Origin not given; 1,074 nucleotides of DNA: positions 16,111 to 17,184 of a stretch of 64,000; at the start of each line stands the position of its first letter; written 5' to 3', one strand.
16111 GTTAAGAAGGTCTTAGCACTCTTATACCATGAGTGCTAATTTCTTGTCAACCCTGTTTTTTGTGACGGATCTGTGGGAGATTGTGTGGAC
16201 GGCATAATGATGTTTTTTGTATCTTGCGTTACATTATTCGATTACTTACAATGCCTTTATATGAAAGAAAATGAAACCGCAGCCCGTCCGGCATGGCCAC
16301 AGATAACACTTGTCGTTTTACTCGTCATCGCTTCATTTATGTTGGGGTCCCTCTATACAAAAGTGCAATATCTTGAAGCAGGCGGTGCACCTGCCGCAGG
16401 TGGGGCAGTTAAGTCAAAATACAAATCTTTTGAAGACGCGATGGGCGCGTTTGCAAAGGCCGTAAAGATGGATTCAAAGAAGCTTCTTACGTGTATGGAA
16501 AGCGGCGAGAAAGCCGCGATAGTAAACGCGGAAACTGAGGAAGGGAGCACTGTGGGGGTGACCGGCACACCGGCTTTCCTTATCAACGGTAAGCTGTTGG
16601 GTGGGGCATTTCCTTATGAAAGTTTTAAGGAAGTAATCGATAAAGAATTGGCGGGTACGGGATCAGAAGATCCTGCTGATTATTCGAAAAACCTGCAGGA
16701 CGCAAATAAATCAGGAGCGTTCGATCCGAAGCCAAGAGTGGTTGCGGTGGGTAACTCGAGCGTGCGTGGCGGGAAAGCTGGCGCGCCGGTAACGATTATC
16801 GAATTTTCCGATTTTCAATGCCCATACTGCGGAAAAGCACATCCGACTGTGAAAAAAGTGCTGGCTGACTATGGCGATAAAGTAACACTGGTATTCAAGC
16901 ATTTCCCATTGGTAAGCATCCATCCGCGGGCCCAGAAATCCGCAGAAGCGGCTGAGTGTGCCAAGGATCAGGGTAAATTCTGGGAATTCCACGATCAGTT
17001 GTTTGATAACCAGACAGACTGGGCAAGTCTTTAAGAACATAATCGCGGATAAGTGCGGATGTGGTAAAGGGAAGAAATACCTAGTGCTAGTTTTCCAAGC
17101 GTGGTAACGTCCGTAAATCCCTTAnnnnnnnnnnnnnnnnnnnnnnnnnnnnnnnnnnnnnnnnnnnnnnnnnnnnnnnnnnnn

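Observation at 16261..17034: DsbA-like protein with the two halves of the thioredoxin/DsbA domain in swapped (circularly permuted) order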

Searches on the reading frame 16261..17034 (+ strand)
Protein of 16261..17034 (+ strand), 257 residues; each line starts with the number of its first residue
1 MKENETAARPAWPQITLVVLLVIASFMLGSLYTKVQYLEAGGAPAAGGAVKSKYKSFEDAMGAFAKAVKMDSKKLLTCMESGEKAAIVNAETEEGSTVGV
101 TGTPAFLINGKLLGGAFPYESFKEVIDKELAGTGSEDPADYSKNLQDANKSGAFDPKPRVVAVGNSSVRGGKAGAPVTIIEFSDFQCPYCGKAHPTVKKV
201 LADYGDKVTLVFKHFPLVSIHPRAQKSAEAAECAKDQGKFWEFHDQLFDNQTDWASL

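Call 3: search_protein_families(library=pfam, proteins=[window:16261-17034:+], max_evalue=1)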
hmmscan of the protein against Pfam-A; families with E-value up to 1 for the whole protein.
window:16261-17034:+ (257 aa): 7 families
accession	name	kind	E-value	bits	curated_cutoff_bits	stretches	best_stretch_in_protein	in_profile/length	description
PF13462.12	Thioredoxin_4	-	1.3e-28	100.7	23.2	2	169-255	7-94/165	Thioredoxin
PF01323.26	DSBA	-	2e-19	70.5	25.6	2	57-126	120-190/191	DSBA-like thioredoxin domain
PF13098.12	Thioredoxin_2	-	1.6e-06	28.8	27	1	178-241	8-58/104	Thioredoxin-like domain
PF13192.12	Thioredoxin_3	-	0.0041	17.6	24.8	0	91-112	38-59/76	Thioredoxin domain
PF05605.18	zf-Di19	-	0.18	12.5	27.5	1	184-195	2-13/54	Drought induced 19 protein (Di19), zinc-binding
PF24440.1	DUF7559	-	0.21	12.3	27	1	181-193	32-44/52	Family of unknown function (DUF7559)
PF06110.17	TXD17-like_Trx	-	0.21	11.7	23.1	1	187-211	38-62/119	Thioredoxin domain-containing protein 17-like, thioredoxin domain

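Call 5: find_homologous_proteins(query=window:16261-17031:+)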
Query window:16261-17031:+ (257 aa): 6848 proteins with E <= 0.001 among 8000 candidates; the best 120 are listed.
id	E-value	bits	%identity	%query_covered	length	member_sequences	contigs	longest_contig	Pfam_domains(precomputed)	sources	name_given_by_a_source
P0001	2.7e-161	553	96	100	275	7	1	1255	PF13098.14,PF01323.27,PF13462.13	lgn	-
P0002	7.7e-135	466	81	98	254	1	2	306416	PF13098.14,PF01323.27,PF13462.13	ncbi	-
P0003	3.2e-133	461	78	100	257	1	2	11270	PF13098.14,PF01323.27,PF13462.13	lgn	-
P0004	2.2e-130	452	81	96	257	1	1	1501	PF13098.14,PF01323.27,PF13462.13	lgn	-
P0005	3.6e-130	451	76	100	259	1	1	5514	PF13098.14,PF01323.27,PF13462.13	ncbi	-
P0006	2.7e-128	445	77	98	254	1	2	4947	PF01323.27,PF13462.13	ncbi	-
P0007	3.7e-128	444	77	99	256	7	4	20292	PF01323.27,PF13462.13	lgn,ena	-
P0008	5.3e-128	444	77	97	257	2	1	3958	PF13098.14,PF01323.27,PF13462.13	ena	-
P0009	1.0e-127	443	75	99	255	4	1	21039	PF01323.27,PF13462.13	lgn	-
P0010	1.2e-127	443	77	98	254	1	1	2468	PF01323.27,PF13462.13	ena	-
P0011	9.1e-127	440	76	99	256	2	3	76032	PF13098.14,PF01323.27,PF13462.13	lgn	-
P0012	1.2e-126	439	76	98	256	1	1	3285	PF01323.27,PF13462.13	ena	-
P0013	1.3e-126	439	75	100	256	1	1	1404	PF13098.14,PF01323.27,PF13462.13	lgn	-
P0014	4.3e-126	438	78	100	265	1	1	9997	PF13098.14,PF01323.27,PF13462.13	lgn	-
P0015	1.6e-125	436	75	100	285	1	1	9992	PF13098.14,PF01323.27,PF13462.13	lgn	-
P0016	2.3e-125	435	77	98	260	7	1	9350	PF13098.14,PF01323.27,PF13462.13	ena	-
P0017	5.0e-124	431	78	98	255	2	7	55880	PF13098.14,PF01323.27,PF13462.13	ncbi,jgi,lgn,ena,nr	ncbi:MAG TPA: thioredoxin domain-containing protein [Patescibacteria group bacterium]|nr:thioredoxin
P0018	9.7e-124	430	75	98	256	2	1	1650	PF01323.27,PF13462.13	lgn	-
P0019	2.2e-123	429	76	100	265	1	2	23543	PF13098.14,PF01323.27,PF13462.13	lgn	-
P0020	1.2e-122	426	75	99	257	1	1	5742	PF13098.14,PF01323.27,PF13462.13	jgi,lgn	-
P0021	2.1e-122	426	75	100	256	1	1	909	PF13098.14,PF01323.27,PF13462.13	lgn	-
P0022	7.0e-122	424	74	96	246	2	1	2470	PF13098.14,PF01323.27,PF13462.13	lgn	-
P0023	2.3e-121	422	71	100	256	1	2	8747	PF13098.14,PF01323.27,PF13462.13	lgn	-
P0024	3.6e-121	421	72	100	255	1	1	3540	PF13098.14,PF01323.27,PF13462.13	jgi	jgi:protein-disulfide isomerase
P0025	4.7e-121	421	71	100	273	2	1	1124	PF13098.14,PF01323.27,PF13462.13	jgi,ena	-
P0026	2.1e-120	419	72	100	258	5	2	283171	PF13098.14,PF01323.27,PF13462.13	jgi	-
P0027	3.8e-119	415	72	99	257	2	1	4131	PF13098.14,PF01323.27,PF13462.13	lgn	-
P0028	1.1e-118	413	70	100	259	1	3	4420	PF13098.14,PF01323.27,PF13462.13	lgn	-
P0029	1.2e-118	413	71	100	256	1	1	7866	PF13098.14,PF01323.27,PF13462.13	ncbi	-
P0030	1.2e-116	407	71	100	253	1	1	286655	PF01323.27,PF13462.13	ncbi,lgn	-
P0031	2.0e-116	406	70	100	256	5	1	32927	PF13098.14,PF01323.27,PF13462.13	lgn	-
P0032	2.1e-116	406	71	100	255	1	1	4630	PF13098.14,PF01323.27,PF13462.13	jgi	-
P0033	1.2e-115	403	71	100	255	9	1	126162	PF13098.14,PF01323.27,PF13462.13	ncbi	-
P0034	6.3e-115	401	71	98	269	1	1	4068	PF13098.14,PF01323.27,PF13462.13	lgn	-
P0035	6.5e-115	401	71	99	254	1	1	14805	PF13098.14,PF01323.27,PF13462.13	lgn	-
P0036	1.2e-114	400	68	100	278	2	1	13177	PF13098.14,PF01323.27,PF13462.13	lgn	-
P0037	1.2e-112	394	69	97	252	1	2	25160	PF13098.14,PF01323.27,PF13462.13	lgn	-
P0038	8.5e-111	387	69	95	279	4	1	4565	PF13098.14,PF01323.27,PF13462.13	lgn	-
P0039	9.6e-111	387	68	100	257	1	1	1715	PF01323.27,PF13462.13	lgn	-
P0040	1.6e-110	387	71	95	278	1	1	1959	PF13098.14,PF01323.27,PF13462.13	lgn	-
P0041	2.2e-109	383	68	95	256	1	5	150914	PF13098.14,PF01323.27,PF13462.13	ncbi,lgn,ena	-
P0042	3.1e-108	379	67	95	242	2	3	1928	PF01323.27,PF13462.13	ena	-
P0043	7.4e-108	378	69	95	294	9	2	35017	PF01323.27,PF13462.13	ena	-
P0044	1.1e-107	377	68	95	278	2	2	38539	PF01323.27,PF13462.13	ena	-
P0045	4.1e-107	375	66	100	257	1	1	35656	PF13098.14,PF01323.27,PF13462.13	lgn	-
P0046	5.0e-107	375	69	95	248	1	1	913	PF13098.14,PF01323.27,PF13462.13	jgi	jgi:protein-disulfide isomerase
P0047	2.4e-106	373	66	95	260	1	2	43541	PF13098.14,PF01323.27,PF13462.13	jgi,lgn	jgi:protein-disulfide isomerase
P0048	2.9e-106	373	68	95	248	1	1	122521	PF13098.14,PF01323.27,PF13462.13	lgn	-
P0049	3.0e-106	373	69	95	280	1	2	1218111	PF13098.14,PF01323.27,PF13462.13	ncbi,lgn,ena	-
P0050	5.6e-106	372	67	95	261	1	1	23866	PF13098.14,PF01323.27,PF13462.13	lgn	-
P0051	6.0e-106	372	65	100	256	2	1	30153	PF13098.14,PF01323.27,PF13462.13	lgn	-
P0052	1.3e-105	371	64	100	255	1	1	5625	PF13098.14,PF01323.27,PF13462.13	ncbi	-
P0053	9.5e-105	368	68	95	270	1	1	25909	PF13098.14,PF01323.27,PF13462.13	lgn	-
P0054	1.4e-104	367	64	99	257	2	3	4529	PF13098.14,PF01323.27,PF13462.13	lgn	-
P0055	3.9e-104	366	67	95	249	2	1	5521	PF13098.14,PF01323.27,PF13462.13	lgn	-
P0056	4.6e-104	365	69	91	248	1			PF01323.27,PF13462.13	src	-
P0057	6.9e-104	365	65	95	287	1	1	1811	PF13098.14,PF01323.27,PF13462.13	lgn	-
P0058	1.9e-103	363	63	98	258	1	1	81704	PF01323.27,PF13462.13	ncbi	-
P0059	7.5e-103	361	64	95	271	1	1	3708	PF13098.14,PF01323.27,PF13462.13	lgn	-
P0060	4.6e-102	359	65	95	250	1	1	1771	PF13098.14,PF01323.27,PF13462.13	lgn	-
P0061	3.6e-101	356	64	95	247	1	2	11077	PF01323.27,PF13462.13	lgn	-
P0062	5.5e-101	355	64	100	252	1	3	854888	PF13098.14,PF01323.27,PF13462.13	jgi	-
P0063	8.8e-101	355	65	95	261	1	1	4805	PF01323.27,PF13462.13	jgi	-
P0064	9.2e-101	355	46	74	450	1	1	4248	PF13192.13,PF13098.14,PF01323.27,PF13462.13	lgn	-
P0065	1.4e-100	354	63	100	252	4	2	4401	PF13098.14,PF01323.27,PF13462.13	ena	-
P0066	4.7e-100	352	63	95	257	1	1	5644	PF13098.14,PF01323.27,PF13462.13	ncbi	-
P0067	2.9e-99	350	63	95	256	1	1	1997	PF13098.14,PF01323.27,PF13462.13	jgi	-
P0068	2.0e-98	347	60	100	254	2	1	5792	PF13098.14,PF01323.27,PF13462.13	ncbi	-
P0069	2.7e-98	347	63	95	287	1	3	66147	PF13098.14,PF01323.27,PF13462.13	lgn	-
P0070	6.8e-98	345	61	95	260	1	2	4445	PF01323.27,PF13462.13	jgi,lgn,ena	-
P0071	7.8e-98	345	62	95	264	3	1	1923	PF13098.14,PF01323.27,PF13462.13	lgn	-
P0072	1.5e-97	344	62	100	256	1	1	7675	PF13098.14,PF01323.27,PF13462.13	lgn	-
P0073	2.3e-97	343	63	95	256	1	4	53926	PF13098.14,PF01323.27,PF13462.13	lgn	-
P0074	2.0e-96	340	62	96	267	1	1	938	PF01323.27,PF13462.13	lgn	-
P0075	1.1e-95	338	63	92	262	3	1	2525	PF13098.14,PF01323.27,PF13462.13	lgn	-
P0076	3.5e-95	336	62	95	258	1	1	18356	PF13098.14,PF01323.27,PF13462.13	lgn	-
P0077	7.4e-95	335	58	100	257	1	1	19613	PF13098.14,PF01323.27,PF13462.13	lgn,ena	-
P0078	1.9e-93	331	46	73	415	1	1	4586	PF13192.13,PF13743.13,PF13098.14,PF01323.27,PF13462.13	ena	-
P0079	8.9e-93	328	81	70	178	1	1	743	PF13098.14,PF01323.27,PF13462.13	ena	-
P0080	1.5e-92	328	46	75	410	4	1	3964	PF13192.13,PF13743.13,PF13098.14,PF01323.27,PF13462.13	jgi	-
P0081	3.7e-92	326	61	95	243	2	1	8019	PF13098.14,PF01323.27,PF13462.13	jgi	-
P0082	8.1e-92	325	59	97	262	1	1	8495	PF13098.14,PF01323.27,PF13462.13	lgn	-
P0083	1.8e-91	324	45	75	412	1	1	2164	PF13192.13,PF13743.13,PF13098.14,PF01323.27,PF13462.13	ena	-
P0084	7.2e-91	322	59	94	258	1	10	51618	PF13098.14,PF01323.27,PF13462.13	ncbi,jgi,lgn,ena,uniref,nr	ncbi:hypothetical protein A2773_06840 [Candidatus Gottesmanbacteria bacterium RIFCSPHIGHO2_01_FULL_3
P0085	9.5e-91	322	58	100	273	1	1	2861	PF01323.27,PF13462.13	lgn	-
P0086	1.3e-90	321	56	100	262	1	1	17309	PF13098.14,PF01323.27,PF13462.13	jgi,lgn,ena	-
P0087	3.4e-90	320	59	94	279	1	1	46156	PF13098.14,PF01323.27,PF13462.13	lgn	-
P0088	4.6e-90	320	44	75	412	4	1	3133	PF13192.13,PF13098.14,PF01323.27,PF13462.13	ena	-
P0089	2.3e-89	317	61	96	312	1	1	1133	PF13098.14,PF01323.27,PF13462.13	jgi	jgi:protein-disulfide isomerase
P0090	1.3e-88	315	59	95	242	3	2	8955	PF13098.14,PF01323.27,PF13462.13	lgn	-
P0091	1.8e-88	314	59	93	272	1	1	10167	PF13098.14,PF01323.27,PF13462.13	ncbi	-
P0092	2.5e-88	314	56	94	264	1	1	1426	PF13098.14,PF01323.27,PF13462.13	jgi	-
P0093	8.7e-88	312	56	89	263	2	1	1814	PF13098.14,PF01323.27,PF13462.13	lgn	-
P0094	1.0e-87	312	56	100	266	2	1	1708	PF13098.14,PF01323.27,PF13462.13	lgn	-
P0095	1.8e-87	311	60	91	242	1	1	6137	PF13098.14,PF01323.27,PF13462.13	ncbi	-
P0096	2.5e-87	311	55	94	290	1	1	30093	PF13098.14,PF01323.27,PF13462.13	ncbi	-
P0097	3.1e-87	310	59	95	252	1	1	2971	PF13098.14,PF01323.27,PF13462.13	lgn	-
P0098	1.8e-86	308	58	96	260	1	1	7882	PF13098.14,PF01323.27,PF13462.13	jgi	-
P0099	2.1e-86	308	57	94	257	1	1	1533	PF13098.14,PF01323.27,PF13462.13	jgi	-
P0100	2.4e-86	307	58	94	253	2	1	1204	PF01323.27,PF13462.13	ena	-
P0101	3.0e-86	307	58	93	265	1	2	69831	PF13098.14,PF01323.27,PF13462.13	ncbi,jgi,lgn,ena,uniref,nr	ncbi:hypothetical protein A2960_05590 [Candidatus Gottesmanbacteria bacterium RIFCSPLOWO2_01_FULL_39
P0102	9.1e-86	306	73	70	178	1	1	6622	PF01323.27,PF13462.13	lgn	-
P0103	5.8e-85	303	43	75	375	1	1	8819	PF13743.13,PF13098.14,PF01323.27,PF13462.13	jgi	-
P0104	6.1e-85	303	57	96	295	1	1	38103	PF13098.14,PF01323.27,PF13462.13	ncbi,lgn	-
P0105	7.5e-85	303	56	94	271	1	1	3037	PF13098.14,PF01323.27,PF13462.13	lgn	-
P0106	8.1e-85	302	56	94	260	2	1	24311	PF13098.14,PF01323.27,PF13462.13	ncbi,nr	ncbi:thioredoxin domain-containing protein [Candidatus Gottesmanbacteria bacterium]|nr:thioredoxin d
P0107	3.0e-84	301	59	98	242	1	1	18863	PF13098.14,PF01323.27,PF13462.13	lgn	-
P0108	3.3e-84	300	57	94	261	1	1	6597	PF13098.14,PF01323.27,PF13462.13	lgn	-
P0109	3.4e-84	300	58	94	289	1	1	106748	PF13098.14,PF01323.27,PF13462.13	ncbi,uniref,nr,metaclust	ncbi:hypothetical protein A2Z33_02735 [Candidatus Gottesmanbacteria bacterium RBG_16_52_11]|uniref:T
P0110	4.1e-84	300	55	94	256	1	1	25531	PF13098.14,PF01323.27,PF13462.13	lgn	-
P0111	7.9e-84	299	58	91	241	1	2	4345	PF13098.14,PF01323.27,PF13462.13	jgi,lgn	jgi:protein-disulfide isomerase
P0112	2.3e-83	298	54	94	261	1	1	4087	PF13098.14,PF01323.27,PF13462.13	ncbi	-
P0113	4.3e-83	297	57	94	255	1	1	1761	PF13098.14,PF01323.27,PF13462.13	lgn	-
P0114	7.1e-82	293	53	98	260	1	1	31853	PF13098.14,PF01323.27,PF13462.13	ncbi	ncbi:DsbA family protein [Patescibacteria group bacterium]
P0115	1.3e-81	292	55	96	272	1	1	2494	PF13098.14,PF01323.27,PF13462.13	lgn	-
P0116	2.2e-81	291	56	98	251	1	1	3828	PF13098.14,PF01323.27,PF13462.13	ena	-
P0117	2.4e-81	291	42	73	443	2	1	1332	PF13192.13,PF13743.13,PF13098.14,PF01323.27,PF13462.13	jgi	-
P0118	3.1e-81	291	54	98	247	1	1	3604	PF13098.14,PF01323.27,PF13462.13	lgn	-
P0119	1.4e-80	289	56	90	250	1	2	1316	PF13098.14,PF01323.27,PF13462.13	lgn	-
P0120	1.6e-80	288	53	98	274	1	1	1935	PF01323.27,PF13462.13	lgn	-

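Call 13: find_related_loci(query=window:16261-17031:+, collection=genome_contigs, flank=4000)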
Query window:16261-17031:+ (257 aa) in genome_contigs; peptide patterns used: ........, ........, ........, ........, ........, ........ (x = any residue, [..] = any of these).
599 stretches matched a pattern (row limit reached: there are more); 541 encode a relative of the query (tblastn E <= 1e-3); the best 80 are kept; 80 distinct loci.
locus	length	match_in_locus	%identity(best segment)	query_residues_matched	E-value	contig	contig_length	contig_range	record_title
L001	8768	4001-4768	91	1-257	3e-153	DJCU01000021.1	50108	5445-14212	MAG TPA_asm: Candidatus Gottesmanbacteria bacterium UBA5942 UBA5942_contig_290, whole genome shotgun sequence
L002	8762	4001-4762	75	3-257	7e-128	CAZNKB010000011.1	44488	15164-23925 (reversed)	MAG TPA_asm: uncultured Gammaproteobacteria bacterium isolate SRP173033_co3_60 genome assembly, contig: NODE_780_length_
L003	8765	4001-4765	75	3-257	3e-126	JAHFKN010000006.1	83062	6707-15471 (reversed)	MAG: Candidatus Gottesmanbacteria bacterium isolate nzgw410 NODE_222_length_83063_cov_18.559355, whole genome shotgun se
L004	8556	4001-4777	71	2-257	1e-119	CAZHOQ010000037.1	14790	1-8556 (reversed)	MAG TPA_asm: uncultured Gammaproteobacteria bacterium isolate SRP093185_co1_203 genome assembly, contig: NODE_2762_lengt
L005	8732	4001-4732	69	15-257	5e-114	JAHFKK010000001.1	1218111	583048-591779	MAG: Candidatus Gottesmanbacteria bacterium isolate nzgw408 NODE_1_length_1218112_cov_6.992134, whole genome shotgun seq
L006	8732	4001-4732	58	17-257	3e-92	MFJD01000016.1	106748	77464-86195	MAG: Candidatus Gottesmanbacteria bacterium RBG_16_52_11 RBG_16_scaffold_696, whole genome shotgun sequence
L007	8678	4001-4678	50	25-257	5e-69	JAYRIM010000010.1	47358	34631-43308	MAG: Candidatus Levyibacteriota bacterium isolate SZ_szas25bin.53 k141_756766, whole genome shotgun sequence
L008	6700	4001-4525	49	64-257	2e-58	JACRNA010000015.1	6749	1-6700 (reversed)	MAG: Candidatus Amesbacteria bacterium isolate NC_groundwater_1921_Pr3_S-0.2um_39_4 scaffold_284629, whole genome shotgu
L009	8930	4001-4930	41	64-257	2e-42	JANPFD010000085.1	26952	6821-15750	MAG: Myxococcales bacterium isolate VAR_78_concoct_94_sub VAR_78_k141_1198065, whole genome shotgun sequence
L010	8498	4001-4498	41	65-248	1e-40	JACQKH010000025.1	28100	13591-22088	MAG: Candidatus Kerfeldbacteria bacterium isolate NC_groundwater_1172_Ag_S-0.1um_55_34 S_p1_S3_coassembly_k141_862542, w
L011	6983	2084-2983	40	61-253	2e-40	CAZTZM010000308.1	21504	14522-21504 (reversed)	MAG TPA_asm: uncultured Myxococcales bacterium isolate binchicken_co84_305 genome assembly, contig: k141_1326894, whole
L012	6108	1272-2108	42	64-253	6e-38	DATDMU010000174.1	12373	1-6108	MAG TPA_asm: Myxococcales bacterium isolate SMAG_U419 k141_766277, whole genome shotgun sequence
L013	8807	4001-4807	42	64-253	1e-37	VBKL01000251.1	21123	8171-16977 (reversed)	MAG: Deltaproteobacteria bacterium isolate DP_8 14_1009_02_20cm_scaffold_2181, whole genome shotgun sequence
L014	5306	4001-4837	42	64-253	3e-37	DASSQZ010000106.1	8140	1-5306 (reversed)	MAG TPA_asm: Myxococcales bacterium isolate SMAG_U476 k141_1433272, whole genome shotgun sequence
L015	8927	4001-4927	38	59-255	1e-36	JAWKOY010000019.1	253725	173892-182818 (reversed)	MAG: Chloroflexota bacterium isolate ABC2.26 ABC2.26.fa-19, whole genome shotgun sequence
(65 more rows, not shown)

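Call 14: predict_structure(alignment_id=A1)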
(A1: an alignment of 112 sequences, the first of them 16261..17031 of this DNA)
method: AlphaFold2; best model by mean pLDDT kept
length: 257 residues; sequences in the alignment: 112
mean_pLDDT: 93.2   pTM: 0.79
mean pLDDT of the five models: 93.2, 92.3, 92.2, 91.2, 90.7
residues with pLDDT >= 90: 219; 70-90: 20; 50-70: 12; < 50: 6
segments of 3 or more residues with pLDDT < 50: 43-47
pLDDT, mean of each block of 10 residues (from residue 1): 63 94 94 78 52 94 98 98 98 98 98 98 99 98 98 97 95 92 98 98 97 98 98 98 98 95
secondary structure, 60 per line:
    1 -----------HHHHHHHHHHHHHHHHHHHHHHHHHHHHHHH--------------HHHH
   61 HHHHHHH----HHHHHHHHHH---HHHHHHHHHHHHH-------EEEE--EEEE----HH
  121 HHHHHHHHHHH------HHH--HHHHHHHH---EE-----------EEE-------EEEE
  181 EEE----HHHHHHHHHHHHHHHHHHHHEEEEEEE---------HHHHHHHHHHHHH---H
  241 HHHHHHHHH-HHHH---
elements in order: H12-42 H57-67 H72-81 H85-97 E105-108 E111-114 H119-131 H143-150 E167-169 E177-183 H188-207 E208-214 H224-236 H240-249 H251-254
